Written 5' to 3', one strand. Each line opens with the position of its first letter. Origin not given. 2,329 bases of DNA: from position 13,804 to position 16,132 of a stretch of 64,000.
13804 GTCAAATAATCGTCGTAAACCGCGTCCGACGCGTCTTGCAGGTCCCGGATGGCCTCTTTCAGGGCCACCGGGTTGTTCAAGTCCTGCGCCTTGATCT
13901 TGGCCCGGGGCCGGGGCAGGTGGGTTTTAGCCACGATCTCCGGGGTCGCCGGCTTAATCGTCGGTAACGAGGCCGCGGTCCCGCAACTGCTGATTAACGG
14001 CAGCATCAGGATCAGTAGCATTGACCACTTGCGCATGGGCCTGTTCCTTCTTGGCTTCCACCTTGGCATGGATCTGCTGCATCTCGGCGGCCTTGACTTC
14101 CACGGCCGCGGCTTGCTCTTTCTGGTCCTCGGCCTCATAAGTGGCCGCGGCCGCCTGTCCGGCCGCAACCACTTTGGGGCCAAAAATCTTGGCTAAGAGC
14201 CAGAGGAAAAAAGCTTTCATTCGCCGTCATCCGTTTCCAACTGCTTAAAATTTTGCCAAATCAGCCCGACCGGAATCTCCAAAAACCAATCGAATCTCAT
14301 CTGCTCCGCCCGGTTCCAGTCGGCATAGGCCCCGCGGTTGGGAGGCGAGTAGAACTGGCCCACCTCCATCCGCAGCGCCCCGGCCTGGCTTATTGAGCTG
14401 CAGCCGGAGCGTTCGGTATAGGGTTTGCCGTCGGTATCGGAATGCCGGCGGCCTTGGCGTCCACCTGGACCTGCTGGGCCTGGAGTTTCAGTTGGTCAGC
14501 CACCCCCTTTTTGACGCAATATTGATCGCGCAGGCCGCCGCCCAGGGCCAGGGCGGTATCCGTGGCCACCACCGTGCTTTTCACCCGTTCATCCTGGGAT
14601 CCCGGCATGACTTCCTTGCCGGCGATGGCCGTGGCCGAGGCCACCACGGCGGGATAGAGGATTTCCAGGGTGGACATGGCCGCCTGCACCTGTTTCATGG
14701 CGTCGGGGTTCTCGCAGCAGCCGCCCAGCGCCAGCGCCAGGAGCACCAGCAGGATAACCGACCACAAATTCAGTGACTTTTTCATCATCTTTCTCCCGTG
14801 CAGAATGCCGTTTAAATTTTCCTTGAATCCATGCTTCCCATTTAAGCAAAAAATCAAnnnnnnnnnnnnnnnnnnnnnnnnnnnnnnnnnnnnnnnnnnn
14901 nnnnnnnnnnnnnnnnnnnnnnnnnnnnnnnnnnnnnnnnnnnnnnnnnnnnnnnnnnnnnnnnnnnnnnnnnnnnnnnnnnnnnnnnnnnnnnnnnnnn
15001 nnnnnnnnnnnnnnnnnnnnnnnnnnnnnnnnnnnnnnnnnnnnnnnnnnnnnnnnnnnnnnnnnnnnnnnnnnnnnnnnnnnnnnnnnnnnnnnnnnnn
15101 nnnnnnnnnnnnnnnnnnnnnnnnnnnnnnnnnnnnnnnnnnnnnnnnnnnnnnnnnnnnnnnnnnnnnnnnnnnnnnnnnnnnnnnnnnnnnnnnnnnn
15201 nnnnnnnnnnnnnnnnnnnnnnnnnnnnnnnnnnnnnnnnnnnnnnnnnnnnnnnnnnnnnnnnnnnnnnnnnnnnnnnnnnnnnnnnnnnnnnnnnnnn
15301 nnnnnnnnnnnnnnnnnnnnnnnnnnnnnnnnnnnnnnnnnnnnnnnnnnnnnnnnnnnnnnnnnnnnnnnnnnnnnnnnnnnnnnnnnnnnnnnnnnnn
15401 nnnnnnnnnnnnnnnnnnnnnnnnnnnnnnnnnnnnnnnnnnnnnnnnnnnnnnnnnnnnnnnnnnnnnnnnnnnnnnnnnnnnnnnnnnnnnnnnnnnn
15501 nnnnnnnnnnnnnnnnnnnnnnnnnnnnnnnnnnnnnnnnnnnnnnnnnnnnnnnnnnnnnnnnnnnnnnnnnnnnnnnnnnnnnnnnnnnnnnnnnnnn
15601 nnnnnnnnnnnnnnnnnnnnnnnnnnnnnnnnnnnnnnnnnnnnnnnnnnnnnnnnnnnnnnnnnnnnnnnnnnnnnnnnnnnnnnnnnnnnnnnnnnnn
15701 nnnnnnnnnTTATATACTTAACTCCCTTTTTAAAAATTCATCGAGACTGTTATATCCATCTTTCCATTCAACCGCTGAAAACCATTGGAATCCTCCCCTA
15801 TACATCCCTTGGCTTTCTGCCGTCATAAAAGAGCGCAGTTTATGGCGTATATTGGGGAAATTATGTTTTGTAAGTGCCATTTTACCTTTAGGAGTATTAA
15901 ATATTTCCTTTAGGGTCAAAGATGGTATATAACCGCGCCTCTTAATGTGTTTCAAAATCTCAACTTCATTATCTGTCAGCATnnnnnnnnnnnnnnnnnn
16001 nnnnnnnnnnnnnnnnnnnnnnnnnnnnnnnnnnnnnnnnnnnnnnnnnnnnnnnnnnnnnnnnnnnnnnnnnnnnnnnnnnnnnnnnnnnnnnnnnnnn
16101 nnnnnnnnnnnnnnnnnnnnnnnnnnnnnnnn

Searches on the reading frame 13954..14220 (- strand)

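Call 7: search_protein_families(library=pfam, max_evalue=0.01, proteins=[window:13954-14220:-])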
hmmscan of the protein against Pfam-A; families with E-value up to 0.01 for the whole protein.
window:13954-14220:- (88 aa): 0 families

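Call 8: search_protein_families(library=phrogs, max_evalue=0.01, proteins=[window:13954-14220:-])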
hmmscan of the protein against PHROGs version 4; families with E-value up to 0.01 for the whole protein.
window:13954-14220:- (88 aa): 1 family
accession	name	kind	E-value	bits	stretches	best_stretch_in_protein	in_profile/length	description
phrog_28504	-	tail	0.0025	17.6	1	12-81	512-579/597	lytic tail fiber protein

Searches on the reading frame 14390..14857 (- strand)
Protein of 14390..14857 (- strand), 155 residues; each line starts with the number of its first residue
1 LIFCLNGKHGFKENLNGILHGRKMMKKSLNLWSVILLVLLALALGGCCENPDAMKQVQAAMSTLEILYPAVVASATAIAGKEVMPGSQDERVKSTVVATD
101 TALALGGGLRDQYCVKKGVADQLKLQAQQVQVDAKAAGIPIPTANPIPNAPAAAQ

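Call 7: search_protein_families(library=pfam, max_evalue=0.01, proteins=[window:14390-14857:-])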
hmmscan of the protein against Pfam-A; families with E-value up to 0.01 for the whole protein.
window:14390-14857:- (155 aa): 0 families

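Call 8: search_protein_families(library=phrogs, max_evalue=0.01, proteins=[window:14390-14857:-])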
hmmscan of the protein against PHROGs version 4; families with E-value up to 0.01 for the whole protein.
window:14390-14857:- (155 aa): 1 family
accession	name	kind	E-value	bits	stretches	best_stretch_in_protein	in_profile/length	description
phrog_8801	-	unknown function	0.0066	18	0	25-57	1-29/94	-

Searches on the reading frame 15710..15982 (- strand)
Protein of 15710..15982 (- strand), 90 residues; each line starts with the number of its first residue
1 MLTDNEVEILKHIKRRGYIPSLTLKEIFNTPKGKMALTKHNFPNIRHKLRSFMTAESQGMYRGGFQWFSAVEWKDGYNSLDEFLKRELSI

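Call 7: search_protein_families(library=pfam, max_evalue=0.01, proteins=[window:15710-15982:-])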
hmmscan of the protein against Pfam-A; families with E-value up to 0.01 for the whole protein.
window:15710-15982:- (90 aa): 0 families

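Call 8: search_protein_families(library=phrogs, max_evalue=0.01, proteins=[window:15710-15982:-])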
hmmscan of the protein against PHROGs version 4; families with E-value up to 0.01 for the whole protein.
window:15710-15982:- (90 aa): 0 families

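Call 37: search_protein_families(library=pfam, max_evalue=5, proteins=[window:15710-15982:-])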
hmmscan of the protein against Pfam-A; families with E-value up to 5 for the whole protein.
window:15710-15982:- (90 aa): 0 families

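Call 68: search_dna_similar(query=window:15710-15982:-, collection=plasmids, mode=protein, max_evalue=0.001, max_rows=10)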
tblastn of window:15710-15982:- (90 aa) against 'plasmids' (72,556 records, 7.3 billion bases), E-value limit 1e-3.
No match.

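Call 72: find_homologous_proteins(query=window:15710-15982:-, max_evalue=0.001)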
Query window:15710-15982:- (90 aa): 5 proteins with E <= 0.001 among 5 candidates.
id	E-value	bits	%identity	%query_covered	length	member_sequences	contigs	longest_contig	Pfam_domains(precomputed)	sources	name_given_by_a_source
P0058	1.1e-54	200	100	100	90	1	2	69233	-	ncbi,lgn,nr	ncbi:MAG: hypothetical protein NTY36_01385 [Deltaproteobacteria bacterium]|nr:hypothetical protein [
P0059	1.5e-44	167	87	100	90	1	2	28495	-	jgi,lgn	jgi:hypothetical protein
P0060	4.2e-43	163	82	99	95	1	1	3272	-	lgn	-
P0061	5.1e-43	162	83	98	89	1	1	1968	-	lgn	-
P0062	4.9e-22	95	54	98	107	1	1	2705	-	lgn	-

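Call 73: find_encoding_contigs(protein=P0059, flank=3000, max_places=3)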
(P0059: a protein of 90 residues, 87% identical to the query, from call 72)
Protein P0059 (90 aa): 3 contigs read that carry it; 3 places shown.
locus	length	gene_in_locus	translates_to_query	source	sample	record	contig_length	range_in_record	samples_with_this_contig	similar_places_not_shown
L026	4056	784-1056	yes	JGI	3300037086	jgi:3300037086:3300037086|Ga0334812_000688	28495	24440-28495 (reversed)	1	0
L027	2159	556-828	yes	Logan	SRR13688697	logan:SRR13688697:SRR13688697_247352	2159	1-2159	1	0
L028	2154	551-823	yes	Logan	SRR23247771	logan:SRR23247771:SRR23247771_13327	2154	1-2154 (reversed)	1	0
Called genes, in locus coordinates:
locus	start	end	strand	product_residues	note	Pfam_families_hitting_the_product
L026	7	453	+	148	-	-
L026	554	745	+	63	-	-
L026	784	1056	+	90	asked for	-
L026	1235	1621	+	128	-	-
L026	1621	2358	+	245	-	PF01555:N6_N4_Mtase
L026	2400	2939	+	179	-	PF05766:NinG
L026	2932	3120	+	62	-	-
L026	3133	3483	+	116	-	-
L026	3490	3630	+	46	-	-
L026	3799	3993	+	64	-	-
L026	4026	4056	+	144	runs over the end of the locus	-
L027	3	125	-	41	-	?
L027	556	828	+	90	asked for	-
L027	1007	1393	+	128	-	-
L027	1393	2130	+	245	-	PF01555:N6_N4_Mtase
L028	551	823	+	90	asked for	-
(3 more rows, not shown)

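Call 74: find_encoding_contigs(protein=P0060, flank=3000, max_places=3)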
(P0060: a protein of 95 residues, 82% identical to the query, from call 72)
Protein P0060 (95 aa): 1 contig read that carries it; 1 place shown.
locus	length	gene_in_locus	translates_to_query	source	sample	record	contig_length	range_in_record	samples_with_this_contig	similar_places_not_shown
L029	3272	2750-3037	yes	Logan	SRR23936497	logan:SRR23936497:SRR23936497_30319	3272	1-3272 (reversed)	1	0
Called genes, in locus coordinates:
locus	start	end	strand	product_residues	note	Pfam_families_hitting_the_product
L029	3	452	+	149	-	?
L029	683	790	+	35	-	-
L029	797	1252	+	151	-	PF07505:DUF5131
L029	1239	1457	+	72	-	-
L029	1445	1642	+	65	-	-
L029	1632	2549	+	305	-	-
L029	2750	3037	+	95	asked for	-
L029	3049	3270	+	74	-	?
